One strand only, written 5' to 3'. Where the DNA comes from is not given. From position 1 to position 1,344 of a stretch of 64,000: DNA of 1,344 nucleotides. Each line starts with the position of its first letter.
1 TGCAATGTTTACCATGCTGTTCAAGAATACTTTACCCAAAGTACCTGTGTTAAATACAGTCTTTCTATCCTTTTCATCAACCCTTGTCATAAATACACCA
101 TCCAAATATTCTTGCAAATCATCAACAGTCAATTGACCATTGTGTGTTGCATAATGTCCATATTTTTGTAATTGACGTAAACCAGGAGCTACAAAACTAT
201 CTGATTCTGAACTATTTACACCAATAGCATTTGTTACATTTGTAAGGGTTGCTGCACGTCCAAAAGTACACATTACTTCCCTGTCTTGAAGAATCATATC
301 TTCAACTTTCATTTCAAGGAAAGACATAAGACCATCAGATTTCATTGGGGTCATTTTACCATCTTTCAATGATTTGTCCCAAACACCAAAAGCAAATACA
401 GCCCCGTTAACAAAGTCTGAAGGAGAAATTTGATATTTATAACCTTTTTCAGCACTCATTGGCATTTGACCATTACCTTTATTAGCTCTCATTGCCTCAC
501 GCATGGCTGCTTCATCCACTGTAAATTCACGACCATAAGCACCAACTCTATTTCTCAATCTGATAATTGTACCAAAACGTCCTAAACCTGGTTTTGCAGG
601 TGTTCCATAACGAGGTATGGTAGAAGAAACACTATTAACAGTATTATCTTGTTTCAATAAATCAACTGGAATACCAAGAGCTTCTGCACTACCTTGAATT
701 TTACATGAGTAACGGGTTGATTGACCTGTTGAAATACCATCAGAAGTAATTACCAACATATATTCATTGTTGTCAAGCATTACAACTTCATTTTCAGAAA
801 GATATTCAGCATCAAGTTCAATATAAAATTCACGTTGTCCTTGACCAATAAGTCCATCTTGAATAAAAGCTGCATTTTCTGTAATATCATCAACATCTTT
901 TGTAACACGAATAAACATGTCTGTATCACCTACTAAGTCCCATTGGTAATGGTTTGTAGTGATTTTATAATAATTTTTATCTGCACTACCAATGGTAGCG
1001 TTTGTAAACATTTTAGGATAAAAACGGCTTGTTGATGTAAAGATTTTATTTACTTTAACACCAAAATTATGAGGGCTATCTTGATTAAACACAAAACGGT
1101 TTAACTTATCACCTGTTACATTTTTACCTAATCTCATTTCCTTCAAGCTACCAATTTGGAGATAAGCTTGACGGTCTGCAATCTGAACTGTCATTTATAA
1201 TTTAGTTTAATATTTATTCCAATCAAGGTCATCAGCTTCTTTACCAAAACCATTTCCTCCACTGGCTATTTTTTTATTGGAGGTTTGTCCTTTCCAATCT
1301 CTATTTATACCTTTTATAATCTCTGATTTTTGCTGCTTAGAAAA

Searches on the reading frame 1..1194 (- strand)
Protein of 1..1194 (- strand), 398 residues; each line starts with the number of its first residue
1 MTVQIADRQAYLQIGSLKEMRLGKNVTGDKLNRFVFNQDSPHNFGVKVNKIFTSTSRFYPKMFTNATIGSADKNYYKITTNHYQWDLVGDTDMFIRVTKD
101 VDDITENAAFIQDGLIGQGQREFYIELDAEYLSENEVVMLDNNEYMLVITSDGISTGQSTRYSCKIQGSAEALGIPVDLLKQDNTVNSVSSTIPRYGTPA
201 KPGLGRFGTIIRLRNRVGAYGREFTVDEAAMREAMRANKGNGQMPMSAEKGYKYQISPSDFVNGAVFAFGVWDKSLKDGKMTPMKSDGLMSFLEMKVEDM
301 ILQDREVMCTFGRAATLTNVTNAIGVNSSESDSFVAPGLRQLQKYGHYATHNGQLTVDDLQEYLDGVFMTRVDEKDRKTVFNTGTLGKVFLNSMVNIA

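Call 70: search_protein_families(library=phrogs, proteins=[window:1-1194:-], max_evalue=0.001)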
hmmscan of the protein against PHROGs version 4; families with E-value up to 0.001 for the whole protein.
seq(398 aa): 1 family
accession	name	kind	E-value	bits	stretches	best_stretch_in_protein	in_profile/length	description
phrog_11589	-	head and packaging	6.4e-11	42.4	1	46-388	38-335/495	major head protein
